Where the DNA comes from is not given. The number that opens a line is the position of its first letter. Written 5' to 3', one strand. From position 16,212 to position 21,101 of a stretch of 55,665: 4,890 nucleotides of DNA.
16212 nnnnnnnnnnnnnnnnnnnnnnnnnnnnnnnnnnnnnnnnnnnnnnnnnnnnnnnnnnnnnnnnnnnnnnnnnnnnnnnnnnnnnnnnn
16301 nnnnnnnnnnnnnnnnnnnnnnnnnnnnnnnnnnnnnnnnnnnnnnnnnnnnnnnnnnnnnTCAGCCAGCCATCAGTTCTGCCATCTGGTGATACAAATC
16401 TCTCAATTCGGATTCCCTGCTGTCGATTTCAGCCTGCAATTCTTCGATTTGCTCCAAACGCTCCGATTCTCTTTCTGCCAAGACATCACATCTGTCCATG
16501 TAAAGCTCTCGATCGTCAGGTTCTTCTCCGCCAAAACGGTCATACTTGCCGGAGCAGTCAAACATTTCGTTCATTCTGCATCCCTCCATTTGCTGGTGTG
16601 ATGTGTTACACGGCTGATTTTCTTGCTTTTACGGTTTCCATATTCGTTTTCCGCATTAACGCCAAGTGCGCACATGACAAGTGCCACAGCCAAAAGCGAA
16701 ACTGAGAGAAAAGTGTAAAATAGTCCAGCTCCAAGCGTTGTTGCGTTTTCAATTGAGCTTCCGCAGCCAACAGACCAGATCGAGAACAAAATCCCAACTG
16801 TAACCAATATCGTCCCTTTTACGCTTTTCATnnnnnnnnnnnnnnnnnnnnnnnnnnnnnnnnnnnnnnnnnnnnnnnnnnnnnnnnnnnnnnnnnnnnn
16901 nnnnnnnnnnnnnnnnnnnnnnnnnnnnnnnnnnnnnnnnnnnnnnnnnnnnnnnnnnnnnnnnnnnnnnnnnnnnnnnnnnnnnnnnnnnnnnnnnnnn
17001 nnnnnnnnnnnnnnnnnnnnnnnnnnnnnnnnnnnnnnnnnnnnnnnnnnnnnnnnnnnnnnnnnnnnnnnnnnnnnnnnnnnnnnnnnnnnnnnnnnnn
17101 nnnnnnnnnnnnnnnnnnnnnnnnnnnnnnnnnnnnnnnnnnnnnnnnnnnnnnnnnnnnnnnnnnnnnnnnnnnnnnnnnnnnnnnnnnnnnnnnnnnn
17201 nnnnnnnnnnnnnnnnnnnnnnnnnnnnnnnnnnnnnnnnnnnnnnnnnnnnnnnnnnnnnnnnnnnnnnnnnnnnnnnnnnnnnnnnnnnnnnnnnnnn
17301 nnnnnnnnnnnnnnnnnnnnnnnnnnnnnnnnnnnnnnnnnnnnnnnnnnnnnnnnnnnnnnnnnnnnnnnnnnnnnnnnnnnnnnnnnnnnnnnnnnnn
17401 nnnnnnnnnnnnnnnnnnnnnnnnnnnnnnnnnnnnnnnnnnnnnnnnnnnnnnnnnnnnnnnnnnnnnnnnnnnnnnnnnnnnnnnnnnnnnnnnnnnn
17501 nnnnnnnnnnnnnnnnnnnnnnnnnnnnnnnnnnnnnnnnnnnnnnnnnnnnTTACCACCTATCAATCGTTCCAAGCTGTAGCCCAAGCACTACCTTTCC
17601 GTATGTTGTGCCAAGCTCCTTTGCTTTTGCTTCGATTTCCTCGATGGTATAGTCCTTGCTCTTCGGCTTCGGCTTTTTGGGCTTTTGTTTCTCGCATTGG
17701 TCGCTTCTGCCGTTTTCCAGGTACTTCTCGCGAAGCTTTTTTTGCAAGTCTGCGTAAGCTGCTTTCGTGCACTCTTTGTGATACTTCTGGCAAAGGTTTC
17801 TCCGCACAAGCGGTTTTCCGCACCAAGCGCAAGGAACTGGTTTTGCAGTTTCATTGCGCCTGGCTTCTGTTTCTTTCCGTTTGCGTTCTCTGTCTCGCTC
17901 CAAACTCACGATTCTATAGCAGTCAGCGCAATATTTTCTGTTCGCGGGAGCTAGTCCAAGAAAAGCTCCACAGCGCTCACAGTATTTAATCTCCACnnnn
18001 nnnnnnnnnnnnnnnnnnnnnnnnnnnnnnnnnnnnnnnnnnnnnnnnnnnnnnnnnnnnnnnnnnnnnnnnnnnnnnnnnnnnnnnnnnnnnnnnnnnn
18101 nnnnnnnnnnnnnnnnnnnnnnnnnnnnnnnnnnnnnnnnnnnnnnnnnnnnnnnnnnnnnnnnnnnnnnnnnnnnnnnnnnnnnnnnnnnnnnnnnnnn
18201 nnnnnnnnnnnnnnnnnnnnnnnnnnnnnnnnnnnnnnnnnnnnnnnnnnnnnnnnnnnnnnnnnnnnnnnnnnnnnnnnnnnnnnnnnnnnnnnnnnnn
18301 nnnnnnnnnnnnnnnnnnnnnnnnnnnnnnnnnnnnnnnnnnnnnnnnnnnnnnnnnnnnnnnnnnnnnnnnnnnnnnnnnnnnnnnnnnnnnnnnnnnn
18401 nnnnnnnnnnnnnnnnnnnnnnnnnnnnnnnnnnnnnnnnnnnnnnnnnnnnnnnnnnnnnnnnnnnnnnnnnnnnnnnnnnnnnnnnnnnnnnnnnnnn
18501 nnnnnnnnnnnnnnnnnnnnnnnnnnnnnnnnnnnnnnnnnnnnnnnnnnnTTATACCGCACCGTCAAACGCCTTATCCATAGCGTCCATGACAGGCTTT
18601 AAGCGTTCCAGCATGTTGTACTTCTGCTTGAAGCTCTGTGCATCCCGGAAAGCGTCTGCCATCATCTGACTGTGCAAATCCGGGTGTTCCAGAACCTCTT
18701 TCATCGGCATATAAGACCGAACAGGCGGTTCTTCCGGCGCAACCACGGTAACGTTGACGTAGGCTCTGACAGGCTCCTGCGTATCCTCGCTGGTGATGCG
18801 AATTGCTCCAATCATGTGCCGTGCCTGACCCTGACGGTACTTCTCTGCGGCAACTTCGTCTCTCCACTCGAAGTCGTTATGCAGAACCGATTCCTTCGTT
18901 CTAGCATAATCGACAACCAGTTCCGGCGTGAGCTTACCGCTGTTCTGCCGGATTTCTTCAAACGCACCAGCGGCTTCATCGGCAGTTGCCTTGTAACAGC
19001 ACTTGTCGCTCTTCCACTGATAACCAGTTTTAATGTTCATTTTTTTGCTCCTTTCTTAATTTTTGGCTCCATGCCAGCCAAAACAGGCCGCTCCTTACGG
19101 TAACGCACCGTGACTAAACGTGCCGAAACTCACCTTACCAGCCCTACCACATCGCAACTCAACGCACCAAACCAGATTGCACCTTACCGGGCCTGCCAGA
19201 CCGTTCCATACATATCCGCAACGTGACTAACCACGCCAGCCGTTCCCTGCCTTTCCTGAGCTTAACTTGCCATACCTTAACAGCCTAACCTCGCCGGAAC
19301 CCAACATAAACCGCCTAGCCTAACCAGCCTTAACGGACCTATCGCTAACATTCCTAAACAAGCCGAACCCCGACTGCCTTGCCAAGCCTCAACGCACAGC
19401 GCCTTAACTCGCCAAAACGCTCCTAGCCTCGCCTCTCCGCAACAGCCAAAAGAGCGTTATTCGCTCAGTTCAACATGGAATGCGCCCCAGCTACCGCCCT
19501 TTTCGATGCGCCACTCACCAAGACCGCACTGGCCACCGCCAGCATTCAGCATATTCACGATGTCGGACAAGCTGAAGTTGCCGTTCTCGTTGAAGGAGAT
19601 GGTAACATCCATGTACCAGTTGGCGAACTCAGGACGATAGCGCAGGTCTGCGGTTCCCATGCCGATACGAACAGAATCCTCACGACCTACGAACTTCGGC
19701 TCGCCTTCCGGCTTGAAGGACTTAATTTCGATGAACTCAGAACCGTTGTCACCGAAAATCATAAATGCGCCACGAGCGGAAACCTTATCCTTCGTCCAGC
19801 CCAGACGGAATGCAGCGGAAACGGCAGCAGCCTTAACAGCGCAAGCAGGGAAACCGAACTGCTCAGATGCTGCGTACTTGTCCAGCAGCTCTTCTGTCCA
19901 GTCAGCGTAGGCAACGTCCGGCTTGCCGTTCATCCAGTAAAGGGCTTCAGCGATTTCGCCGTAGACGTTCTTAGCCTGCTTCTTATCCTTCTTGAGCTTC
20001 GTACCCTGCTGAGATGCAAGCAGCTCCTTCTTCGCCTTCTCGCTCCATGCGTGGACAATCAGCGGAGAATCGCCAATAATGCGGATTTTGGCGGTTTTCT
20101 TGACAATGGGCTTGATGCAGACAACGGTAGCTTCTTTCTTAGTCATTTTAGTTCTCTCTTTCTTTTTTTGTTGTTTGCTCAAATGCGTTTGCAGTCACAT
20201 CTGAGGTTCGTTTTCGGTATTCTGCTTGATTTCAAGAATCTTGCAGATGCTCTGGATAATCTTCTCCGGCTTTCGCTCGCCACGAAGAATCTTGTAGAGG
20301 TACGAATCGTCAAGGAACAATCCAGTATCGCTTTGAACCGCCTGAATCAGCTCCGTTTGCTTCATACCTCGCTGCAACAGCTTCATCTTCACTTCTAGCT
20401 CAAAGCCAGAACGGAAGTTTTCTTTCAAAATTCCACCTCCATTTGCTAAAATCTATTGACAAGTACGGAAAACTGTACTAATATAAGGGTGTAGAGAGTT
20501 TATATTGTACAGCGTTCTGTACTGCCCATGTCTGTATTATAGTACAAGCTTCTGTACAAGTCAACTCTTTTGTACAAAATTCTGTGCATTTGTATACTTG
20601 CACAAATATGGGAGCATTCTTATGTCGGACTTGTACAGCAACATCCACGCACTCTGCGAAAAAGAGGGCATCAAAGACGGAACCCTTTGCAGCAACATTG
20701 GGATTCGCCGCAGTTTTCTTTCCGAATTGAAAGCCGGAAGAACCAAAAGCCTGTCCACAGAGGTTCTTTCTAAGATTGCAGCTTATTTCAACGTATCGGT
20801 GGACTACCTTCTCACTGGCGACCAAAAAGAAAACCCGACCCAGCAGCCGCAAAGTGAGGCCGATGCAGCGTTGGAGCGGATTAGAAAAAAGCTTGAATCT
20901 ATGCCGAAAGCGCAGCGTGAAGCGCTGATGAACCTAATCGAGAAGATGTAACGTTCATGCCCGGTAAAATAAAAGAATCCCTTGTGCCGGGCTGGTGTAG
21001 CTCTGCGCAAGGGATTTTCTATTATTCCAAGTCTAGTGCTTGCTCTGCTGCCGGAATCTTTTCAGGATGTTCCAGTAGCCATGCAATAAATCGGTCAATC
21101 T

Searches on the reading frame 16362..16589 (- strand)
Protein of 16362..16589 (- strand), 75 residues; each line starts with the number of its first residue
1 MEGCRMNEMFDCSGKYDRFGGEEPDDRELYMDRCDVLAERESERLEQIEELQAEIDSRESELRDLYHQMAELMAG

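Call 13: search_protein_families(library=phrogs, proteins=[window:16362-16589:-], max_evalue=0.01)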
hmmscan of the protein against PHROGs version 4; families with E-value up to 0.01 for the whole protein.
window:16362-16589:- (75 aa): 1 family
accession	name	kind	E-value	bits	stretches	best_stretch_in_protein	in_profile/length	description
phrog_38771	-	unknown function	0.00032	21.8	1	6-26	1-23/46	-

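Call 14: search_protein_families(library=pfam, proteins=[window:16362-16589:-], max_evalue=0.01)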
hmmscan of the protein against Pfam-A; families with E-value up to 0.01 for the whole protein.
window:16362-16589:- (75 aa): 0 families

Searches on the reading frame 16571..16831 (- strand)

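Call 13: search_protein_families(library=phrogs, proteins=[window:16571-16831:-], max_evalue=0.01)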
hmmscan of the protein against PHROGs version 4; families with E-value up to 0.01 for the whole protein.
window:16571-16831:- (86 aa): 0 families

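Call 14: search_protein_families(library=pfam, proteins=[window:16571-16831:-], max_evalue=0.01)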
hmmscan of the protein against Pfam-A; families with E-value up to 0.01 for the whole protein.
window:16571-16831:- (86 aa): 1 family
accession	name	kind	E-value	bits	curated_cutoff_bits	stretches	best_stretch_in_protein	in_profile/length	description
PF16339.10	DUF4969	-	0.0024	18.6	31.4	0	5-31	4-30/79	Domain of unknown function (DUF4969)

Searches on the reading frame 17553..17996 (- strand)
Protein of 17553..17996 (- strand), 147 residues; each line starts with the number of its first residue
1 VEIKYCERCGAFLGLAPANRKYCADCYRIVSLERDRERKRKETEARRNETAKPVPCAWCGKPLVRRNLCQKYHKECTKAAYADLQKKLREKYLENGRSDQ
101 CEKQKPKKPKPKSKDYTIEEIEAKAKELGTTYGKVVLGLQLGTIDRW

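Call 32: search_protein_families(library=phrogs, proteins=[window:17553-17996:-], max_evalue=0.01)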
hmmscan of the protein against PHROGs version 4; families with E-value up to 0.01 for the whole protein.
window:17553-17996:- (147 aa): 1 family
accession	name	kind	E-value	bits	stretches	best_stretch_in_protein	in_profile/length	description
phrog_37506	-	unknown function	0.00049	20.8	1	3-41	172-210/214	-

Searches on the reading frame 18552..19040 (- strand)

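Call 32: search_protein_families(library=phrogs, proteins=[window:18552-19040:-], max_evalue=0.01)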
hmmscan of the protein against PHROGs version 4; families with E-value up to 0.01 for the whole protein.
window:18552-19040:- (162 aa): 1 family
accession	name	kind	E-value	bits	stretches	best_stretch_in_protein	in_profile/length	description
phrog_15946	-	unknown function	8.6e-25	88.8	1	25-157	13-143/151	-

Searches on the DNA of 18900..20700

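Call 97: search_rna_families(source=window, start=18900, end=20700, threshold=evalue, max_evalue=1)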
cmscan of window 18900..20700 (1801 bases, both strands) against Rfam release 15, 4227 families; matches with E-value up to 1: 0.
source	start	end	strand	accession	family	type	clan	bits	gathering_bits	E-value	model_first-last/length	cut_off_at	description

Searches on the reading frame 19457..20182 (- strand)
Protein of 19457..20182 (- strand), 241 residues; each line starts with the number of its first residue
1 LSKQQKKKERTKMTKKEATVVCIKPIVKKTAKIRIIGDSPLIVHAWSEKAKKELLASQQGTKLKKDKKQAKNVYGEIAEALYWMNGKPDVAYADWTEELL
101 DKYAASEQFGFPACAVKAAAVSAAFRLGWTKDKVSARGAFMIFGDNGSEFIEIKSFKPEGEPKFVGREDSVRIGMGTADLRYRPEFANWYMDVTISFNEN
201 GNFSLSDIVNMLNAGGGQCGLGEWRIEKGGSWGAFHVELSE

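Call 32: search_protein_families(library=phrogs, proteins=[window:19457-20182:-], max_evalue=0.01)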
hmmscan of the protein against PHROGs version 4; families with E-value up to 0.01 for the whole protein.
window:19457-20182:- (241 aa): 1 family
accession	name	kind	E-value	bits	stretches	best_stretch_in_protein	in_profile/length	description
phrog_4652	-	unknown function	1.9e-22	81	1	28-240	3-192/194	-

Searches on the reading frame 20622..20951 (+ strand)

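Call 32: search_protein_families(library=phrogs, proteins=[window:20622-20951:+], max_evalue=0.01)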
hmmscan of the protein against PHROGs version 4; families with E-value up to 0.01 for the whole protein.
window:20622-20951:+ (109 aa): 17 families
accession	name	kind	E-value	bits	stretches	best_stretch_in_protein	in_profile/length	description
phrog_8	-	transcription regulation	1.4e-13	52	1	1-95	74-150/346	transcriptional regulator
phrog_4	-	transcription regulation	3e-10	40.7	1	2-76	135-204/400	transcriptional repressor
phrog_2967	-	transcription regulation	3.9e-09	37.4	1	4-91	11-90/225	transcriptional regulator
phrog_9710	-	unknown function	2.1e-07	31.9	1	4-78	14-90/95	-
phrog_2328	-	transcription regulation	2.4e-06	28.3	1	8-81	20-90/128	transcriptional repressor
phrog_34939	-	unknown function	3.1e-06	28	1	11-65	17-71/280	-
phrog_2439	-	transcription regulation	5.2e-06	26.6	1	7-107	11-106/367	transcriptional regulator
phrog_3037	-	transcription regulation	7.6e-06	26.9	1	45-108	56-125/189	transcriptional repressor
phrog_7241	-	transcription regulation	7.5e-05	23.8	1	6-64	64-121/122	transcriptional regulator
phrog_5823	-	transcription regulation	8.9e-05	22.8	1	7-99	10-99/404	transcriptional regulator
phrog_147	-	transcription regulation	0.00055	21.3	1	5-74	6-77/100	transcriptional regulator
phrog_1994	-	DNA, RNA and nucleotide metabolism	0.0006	20.8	1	8-73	4-68/170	DNA binding protein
phrog_35195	-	unknown function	0.00073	20.2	1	10-72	9-71/159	-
phrog_7396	-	unknown function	0.003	18.2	0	32-64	47-78/227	-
phrog_1373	-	transcription regulation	0.0033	18.4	1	8-91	68-152/166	transcriptional regulator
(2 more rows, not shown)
